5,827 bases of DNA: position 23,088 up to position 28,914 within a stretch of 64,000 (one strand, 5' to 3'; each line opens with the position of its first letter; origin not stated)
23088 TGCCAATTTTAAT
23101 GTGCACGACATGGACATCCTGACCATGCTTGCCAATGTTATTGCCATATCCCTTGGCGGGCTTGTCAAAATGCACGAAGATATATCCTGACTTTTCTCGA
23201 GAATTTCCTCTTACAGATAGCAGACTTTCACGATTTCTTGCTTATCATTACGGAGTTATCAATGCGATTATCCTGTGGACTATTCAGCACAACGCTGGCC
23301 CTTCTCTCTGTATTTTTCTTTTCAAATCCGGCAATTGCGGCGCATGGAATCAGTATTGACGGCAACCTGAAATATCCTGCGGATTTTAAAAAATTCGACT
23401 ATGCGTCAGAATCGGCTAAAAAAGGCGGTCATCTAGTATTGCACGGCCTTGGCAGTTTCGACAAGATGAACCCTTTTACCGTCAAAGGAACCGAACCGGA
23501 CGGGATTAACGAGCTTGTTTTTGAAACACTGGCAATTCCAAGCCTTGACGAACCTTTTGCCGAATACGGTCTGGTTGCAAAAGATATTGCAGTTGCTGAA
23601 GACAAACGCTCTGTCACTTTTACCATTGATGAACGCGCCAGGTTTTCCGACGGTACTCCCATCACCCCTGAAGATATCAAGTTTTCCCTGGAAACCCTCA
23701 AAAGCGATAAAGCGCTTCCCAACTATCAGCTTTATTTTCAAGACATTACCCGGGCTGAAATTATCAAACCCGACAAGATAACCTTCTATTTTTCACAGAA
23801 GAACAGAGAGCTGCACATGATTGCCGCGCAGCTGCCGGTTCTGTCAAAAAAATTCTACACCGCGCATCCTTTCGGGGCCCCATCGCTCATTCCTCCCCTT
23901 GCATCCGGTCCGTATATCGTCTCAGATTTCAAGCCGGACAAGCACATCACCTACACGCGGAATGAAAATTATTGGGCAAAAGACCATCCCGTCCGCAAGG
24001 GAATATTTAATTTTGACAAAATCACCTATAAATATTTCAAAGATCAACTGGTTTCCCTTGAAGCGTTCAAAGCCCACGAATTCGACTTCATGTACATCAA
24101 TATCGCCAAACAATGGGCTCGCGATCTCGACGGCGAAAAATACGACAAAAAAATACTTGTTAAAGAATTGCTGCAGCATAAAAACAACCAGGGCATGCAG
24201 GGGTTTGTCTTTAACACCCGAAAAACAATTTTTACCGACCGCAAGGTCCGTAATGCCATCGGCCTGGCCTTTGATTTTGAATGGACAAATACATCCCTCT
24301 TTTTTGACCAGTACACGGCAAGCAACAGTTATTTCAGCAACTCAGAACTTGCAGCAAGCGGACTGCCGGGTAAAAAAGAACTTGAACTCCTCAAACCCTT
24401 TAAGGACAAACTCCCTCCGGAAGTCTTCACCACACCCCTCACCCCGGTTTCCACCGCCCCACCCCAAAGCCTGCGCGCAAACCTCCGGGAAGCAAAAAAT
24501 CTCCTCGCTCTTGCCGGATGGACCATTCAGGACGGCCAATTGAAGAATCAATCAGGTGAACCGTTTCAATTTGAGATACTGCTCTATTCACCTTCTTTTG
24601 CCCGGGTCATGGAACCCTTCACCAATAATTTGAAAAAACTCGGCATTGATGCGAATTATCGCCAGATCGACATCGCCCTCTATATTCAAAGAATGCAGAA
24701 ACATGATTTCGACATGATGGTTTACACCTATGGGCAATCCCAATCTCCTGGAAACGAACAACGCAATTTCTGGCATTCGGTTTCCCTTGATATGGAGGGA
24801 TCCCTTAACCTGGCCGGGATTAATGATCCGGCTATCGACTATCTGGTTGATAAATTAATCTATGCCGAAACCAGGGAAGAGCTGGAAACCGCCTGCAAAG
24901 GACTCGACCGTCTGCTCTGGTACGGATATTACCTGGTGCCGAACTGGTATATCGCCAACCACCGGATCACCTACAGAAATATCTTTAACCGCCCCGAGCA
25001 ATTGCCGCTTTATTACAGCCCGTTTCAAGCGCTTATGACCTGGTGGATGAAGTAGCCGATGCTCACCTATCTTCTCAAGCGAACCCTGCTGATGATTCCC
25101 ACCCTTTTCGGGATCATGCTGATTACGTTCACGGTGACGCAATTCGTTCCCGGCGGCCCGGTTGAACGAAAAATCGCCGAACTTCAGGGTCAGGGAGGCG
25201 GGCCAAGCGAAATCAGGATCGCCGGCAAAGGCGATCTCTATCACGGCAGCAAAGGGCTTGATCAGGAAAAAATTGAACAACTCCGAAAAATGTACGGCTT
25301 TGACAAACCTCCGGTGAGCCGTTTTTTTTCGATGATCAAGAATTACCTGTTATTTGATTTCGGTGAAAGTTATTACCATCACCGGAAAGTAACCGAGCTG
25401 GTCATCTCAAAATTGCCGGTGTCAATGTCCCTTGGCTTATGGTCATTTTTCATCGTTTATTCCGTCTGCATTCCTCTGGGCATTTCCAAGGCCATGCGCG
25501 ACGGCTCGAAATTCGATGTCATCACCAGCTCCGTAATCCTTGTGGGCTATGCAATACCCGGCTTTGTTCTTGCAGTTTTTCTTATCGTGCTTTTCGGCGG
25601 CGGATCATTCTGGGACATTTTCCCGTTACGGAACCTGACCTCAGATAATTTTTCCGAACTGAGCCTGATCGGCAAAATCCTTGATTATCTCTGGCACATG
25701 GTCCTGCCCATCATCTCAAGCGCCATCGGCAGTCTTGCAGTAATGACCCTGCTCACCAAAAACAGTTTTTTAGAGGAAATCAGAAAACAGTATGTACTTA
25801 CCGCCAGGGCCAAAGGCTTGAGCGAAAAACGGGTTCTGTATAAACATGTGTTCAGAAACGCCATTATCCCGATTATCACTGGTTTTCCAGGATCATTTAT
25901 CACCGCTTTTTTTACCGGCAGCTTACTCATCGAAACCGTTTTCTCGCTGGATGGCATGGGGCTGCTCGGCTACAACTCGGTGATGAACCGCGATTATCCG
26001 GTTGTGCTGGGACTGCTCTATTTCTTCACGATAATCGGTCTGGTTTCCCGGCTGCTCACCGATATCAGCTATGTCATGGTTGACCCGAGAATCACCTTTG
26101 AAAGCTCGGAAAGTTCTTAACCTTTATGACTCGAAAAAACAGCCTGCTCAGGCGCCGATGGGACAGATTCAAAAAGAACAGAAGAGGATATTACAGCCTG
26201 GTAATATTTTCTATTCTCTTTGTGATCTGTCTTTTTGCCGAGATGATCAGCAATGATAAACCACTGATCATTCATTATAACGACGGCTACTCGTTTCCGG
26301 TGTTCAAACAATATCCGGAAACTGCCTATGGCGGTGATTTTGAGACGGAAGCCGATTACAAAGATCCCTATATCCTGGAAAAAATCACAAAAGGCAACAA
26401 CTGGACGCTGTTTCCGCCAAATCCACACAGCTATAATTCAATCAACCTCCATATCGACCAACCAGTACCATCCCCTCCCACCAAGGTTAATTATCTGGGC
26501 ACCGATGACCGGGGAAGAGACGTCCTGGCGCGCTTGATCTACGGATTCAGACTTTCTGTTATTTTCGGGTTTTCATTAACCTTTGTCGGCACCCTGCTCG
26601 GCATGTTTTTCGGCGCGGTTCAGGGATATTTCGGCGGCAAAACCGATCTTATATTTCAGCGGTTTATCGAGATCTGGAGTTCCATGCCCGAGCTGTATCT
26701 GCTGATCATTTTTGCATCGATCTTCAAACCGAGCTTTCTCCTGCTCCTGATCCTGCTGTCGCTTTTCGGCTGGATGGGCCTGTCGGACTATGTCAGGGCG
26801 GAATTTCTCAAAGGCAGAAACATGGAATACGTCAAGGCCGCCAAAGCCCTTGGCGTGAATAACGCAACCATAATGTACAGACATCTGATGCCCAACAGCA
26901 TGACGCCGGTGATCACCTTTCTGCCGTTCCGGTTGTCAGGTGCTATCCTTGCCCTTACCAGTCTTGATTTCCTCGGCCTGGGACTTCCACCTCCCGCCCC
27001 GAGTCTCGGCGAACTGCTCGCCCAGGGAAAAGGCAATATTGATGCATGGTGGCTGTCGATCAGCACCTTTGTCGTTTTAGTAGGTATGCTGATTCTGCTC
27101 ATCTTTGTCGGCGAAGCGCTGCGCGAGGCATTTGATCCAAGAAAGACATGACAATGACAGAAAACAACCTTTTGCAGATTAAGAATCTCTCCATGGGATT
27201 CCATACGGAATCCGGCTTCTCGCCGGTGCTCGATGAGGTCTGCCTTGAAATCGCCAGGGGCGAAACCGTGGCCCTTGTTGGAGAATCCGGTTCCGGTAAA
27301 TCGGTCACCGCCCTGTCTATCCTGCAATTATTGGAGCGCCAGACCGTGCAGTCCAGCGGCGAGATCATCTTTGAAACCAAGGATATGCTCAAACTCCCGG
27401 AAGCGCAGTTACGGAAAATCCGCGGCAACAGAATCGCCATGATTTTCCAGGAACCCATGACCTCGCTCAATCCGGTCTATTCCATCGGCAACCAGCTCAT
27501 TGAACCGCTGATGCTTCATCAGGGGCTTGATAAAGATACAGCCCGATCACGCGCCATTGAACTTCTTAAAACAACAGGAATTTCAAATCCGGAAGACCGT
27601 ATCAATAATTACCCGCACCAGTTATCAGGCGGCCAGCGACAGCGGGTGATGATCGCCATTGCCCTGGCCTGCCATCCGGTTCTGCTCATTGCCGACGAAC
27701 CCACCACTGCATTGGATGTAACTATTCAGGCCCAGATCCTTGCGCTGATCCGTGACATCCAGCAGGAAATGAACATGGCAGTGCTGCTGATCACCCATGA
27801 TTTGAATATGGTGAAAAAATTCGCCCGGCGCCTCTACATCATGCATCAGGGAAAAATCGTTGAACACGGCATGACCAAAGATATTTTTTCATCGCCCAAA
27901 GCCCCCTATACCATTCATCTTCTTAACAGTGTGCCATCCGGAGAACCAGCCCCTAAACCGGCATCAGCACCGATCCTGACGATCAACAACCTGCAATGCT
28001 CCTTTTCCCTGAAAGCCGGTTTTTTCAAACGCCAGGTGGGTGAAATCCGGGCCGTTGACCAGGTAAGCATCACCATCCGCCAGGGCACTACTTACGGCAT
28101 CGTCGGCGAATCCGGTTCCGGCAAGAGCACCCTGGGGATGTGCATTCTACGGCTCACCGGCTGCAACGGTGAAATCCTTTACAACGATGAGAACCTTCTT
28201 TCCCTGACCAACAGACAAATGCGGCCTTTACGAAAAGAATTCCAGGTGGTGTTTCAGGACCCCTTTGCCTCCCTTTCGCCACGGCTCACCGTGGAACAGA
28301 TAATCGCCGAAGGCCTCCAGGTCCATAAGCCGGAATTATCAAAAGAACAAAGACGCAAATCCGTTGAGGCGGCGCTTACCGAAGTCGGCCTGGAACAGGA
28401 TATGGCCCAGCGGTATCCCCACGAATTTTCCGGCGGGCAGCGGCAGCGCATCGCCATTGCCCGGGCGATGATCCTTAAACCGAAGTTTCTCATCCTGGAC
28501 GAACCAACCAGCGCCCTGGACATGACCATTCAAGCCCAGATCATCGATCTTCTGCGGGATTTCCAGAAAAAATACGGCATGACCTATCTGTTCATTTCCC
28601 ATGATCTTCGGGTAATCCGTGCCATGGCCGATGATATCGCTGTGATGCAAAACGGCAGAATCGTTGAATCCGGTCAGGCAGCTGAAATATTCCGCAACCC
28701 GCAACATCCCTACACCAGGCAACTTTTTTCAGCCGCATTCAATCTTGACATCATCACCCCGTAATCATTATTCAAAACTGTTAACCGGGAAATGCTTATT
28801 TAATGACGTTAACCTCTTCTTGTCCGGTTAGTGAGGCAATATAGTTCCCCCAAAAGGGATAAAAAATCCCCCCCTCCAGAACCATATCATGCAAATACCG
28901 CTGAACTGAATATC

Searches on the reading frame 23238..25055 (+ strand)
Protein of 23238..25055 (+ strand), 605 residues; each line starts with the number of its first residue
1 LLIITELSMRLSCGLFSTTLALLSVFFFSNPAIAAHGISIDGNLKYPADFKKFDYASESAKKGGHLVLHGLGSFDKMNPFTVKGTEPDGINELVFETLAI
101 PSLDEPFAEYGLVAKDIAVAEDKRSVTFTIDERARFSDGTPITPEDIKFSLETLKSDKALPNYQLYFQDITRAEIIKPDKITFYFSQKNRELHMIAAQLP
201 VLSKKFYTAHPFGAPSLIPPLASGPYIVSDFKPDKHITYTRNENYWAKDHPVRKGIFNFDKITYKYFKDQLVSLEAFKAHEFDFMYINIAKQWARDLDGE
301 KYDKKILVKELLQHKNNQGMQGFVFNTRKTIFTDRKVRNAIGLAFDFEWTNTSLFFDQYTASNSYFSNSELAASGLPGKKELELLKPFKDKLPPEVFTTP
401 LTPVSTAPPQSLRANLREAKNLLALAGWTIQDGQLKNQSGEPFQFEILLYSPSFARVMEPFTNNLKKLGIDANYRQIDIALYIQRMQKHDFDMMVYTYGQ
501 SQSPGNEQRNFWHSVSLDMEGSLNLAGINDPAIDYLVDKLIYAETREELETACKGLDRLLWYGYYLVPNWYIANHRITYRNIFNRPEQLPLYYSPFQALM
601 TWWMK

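Call 73: search_protein_families(library=ncbifam, proteins=[window:23238-25055:+], max_evalue=1e-10)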
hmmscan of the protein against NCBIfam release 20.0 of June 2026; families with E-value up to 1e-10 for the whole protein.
window:23238-25055:+ (605 aa): 6 families
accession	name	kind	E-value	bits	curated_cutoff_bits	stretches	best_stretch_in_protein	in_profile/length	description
TIGR02294.1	nickel_nikA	equivalog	1e-24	86.9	393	1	112-348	51-279/501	nickel ABC transporter substrate-binding protein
NF045468.1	Opp5A_nikA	equivalog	1.6e-24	86.2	600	1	120-367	67-290/488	nickel ABC transporter substrate-binding protein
TIGR04028.1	SBP_KPN_01854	hypoth_equivalog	7.2e-17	61.1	468.5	1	113-371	48-306/509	TIGR04028 family ABC transporter substrate-binding protein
NF045467.1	Opp4A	equivalog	1.3e-15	56.7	650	0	103-158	73-127/556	oligopeptide ABC transporter substrate-binding protein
NF047575.1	opine_bind_CntA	exception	5.8e-14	51.5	800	0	59-368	32-332/535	staphylopine-dependent metal ABC transporter substrate-binding lipoprotein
NF011684.0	PRK15104.1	equivalog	4.5e-11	42.1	947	0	75-169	50-141/543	oligopeptide ABC transporter substrate-binding protein OppA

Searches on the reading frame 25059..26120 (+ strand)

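Call 73: search_protein_families(library=ncbifam, proteins=[window:25059-26120:+], max_evalue=1e-10)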
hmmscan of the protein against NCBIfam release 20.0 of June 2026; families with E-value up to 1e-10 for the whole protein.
window:25059-26120:+ (353 aa): 12 families
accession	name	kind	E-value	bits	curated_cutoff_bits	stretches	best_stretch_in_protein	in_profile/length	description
NF011712.0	PRK15133.1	subfamily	3.4e-133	444.1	445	1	1-349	1-363/364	microcin C ABC transporter permease YejB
NF045472.1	Opp4B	equivalog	3.3e-65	220.5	450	1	65-345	42-318/319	oligopeptide ABC transporter permease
NF045470.1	Opp2B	equivalog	6.1e-62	209.5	350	1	68-345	40-299/300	nickel ABC transporter permease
TIGR02789.1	nickel_nikB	equivalog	1e-55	189.3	447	1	70-346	49-307/314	nickel ABC transporter permease subunit NikB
NF045469.1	Opp1B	equivalog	8.5e-53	179.8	380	1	69-345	49-306/307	nickel/cobalt ABC transporter permease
NF045471.1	Opp3B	equivalog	1.4e-50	172.5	480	1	61-348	35-305/308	oligopeptide ABC transporter permease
NF007677.0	PRK10352.1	equivalog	4.5e-48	163.9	433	1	69-348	48-309/314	nickel ABC transporter permease subunit NikB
NF008161.0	PRK10914.1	equivalog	1.2e-45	156.1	590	1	62-347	39-337/339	dipeptide ABC transporter permease DppB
NF007008.0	PRK09471.1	equivalog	2e-45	155.6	388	1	57-346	31-305/306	oligopeptide ABC transporter permease OppB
NF011661.0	PRK15081.1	equivalog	8.6e-41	140.4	463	1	66-347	42-305/306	glutathione ABC transporter permease GsiC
NF043081.1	MMSYN1_0165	equivalog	1.8e-39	135.9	350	1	107-348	163-387/388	oligopeptide ABC transporter permease OppB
NF011690.0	PRK15110.1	equivalog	3.4e-27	95.7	432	1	91-343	46-311/321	putrescine export ABC transporter permease SapB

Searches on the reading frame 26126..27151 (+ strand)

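Call 73: search_protein_families(library=ncbifam, proteins=[window:26126-27151:+], max_evalue=1e-10)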
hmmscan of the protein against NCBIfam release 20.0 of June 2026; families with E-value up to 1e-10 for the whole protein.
window:26126-27151:+ (341 aa): 14 families
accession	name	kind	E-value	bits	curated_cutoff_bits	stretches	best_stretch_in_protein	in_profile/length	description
NF011596.0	PRK15021.1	subfamily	2.5e-123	411.4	439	1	1-340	1-339/341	microcin C ABC transporter permease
NF045476.1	Opp4C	equivalog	9.5e-64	215.3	350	1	114-339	49-278/278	oligopeptide ABC transporter permease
NF045475.1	Opp3C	equivalog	5.2e-55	186.9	450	1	4-339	20-326/328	oligopeptide ABC transporter permease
NF045474.1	Opp2C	equivalog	5.2e-50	170.2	300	1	117-337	15-236/236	nickel transporter permease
NF045473.1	Opp1C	equivalog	2.7e-45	154.9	350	1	119-339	45-266/267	nickel/cobalt ABC transporter permease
NF008160.0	PRK10913.1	equivalog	5.9e-43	147.4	483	1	123-339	80-297/300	dipeptide ABC transporter permease DppC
NF011935.0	PRK15406.1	equivalog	4.4e-42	144.9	433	1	120-339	80-300/302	oligopeptide ABC transporter permease OppC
TIGR02790.1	nickel_nikC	equivalog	3.7e-40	138.1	358.45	1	117-337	37-258/258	nickel ABC transporter permease subunit NikC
NF011662.0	PRK15082.1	equivalog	2e-37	129.2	484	1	103-339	62-299/303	glutathione ABC transporter permease GsiD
NF007376.0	PRK09881.1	equivalog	1.4e-35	122.8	434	1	116-340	68-293/298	D,D-dipeptide ABC transporter permease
NF047573.1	opine_perm_CntC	exception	1.6e-34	119.5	440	1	108-339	39-270/271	staphylopine uptake ABC transporter permease subunit CntC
NF043080.1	MMSYN1_0166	equivalog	1.3e-33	116.3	370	1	109-340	69-305/307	oligopeptide ABC transporter permease OppC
NF007738.0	PRK10417.1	equivalog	1.7e-28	99.9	335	1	116-339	46-270/277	nickel ABC transporter permease subunit NikC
NF011691.0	PRK15111.1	equivalog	5.2e-23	82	379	1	123-335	77-290/296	putrescine export ABC transporter permease SapC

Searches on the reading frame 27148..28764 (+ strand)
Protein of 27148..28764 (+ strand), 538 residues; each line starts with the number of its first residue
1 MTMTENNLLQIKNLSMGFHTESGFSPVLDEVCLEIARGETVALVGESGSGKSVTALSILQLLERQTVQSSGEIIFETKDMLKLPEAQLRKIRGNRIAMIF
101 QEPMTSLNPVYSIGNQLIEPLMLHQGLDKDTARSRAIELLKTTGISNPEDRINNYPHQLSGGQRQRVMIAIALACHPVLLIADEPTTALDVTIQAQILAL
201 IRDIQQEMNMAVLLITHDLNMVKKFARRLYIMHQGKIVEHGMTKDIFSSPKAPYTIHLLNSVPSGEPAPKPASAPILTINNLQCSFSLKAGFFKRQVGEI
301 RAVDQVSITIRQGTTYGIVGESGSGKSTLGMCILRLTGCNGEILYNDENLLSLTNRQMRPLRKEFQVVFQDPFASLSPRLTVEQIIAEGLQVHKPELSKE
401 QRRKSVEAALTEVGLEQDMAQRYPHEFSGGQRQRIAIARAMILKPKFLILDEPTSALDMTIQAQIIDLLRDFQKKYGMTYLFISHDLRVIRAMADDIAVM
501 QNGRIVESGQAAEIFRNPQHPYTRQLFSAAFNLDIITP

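Call 73: search_protein_families(library=ncbifam, proteins=[window:27148-28764:+], max_evalue=1e-10)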
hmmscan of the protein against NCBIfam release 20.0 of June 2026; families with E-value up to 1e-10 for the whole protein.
window:27148-28764:+ (538 aa): 189 families (the best 25 are shown)
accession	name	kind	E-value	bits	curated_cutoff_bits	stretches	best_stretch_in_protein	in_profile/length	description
NF011713.0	PRK15134.1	equivalog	6.7e-213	708.1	834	1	6-528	3-527/529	microcin C ABC transporter ATP-binding protein YejF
NF007613.0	PRK10261.1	equivalog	1.6e-170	568.5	1077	2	4-264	8-274/623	glutathione ABC transporter ATP-binding protein GsiA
NF008453.0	PRK11308.1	subfamily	1.7e-156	520.6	408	2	273-533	9-268/334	dipeptide ABC transporter ATP-binding protein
NF008246.0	PRK11022.1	equivalog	4.6e-151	502.5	541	2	8-264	3-259/326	dipeptide ABC transporter ATP-binding protein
NF011659.0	PRK15079.1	equivalog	2.6e-149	496.5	540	2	276-529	11-267/334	murein tripeptide/oligopeptide ABC transporter ATP binding protein OppF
NF043079.1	MMSYN1_0167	equivalog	1.4e-148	496.1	740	2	86-263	298-475/561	oligopeptide ABC transporter ATP-binding protein OppD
NF007010.1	PRK09473.1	subfamily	3.3e-146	486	575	2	8-264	1-256/318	oligopeptide ABC transporter ATP-binding protein OppD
TIGR02770.1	nickel_nikD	equivalog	7.6e-137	454.1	318.7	2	29-260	3-227/230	nickel import ATP-binding protein NikD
NF043071.1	DppF_dipep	equivalog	7.2e-136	452.9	660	2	273-533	10-269/331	dipeptide ABC transporter ATP-binding subunit DppF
NF047576.1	opine_ATP_CntF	equivalog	7e-135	448.3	385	2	8-261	2-252/264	staphylopine uptake ABC transporter ATP-binding protein CntF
NF047578.1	opine_ATP_CntD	equivalog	1.9e-133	443.7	380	2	8-261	2-252/266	staphylopine uptake ABC transporter ATP-binding protein CntD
TIGR02769.1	nickel_nikE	equivalog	1.9e-128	427.5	332.55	2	290-530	14-253/265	nickel import ATP-binding protein NikE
NF043078.1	MMSYN1_0168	equivalog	8.8e-124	414.5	800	2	402-529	469-596/649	oligopeptide ABC transporter ATP-binding protein OppF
NF007739.0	PRK10419.1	subfamily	1.6e-119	398.4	354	2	278-529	5-253/268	nickel ABC transporter ATP-binding protein NikE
NF011692.0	PRK15112.1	equivalog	5.2e-106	354.2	452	2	276-532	5-256/269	putrescine export ABC transporter ATP-binding protein SapF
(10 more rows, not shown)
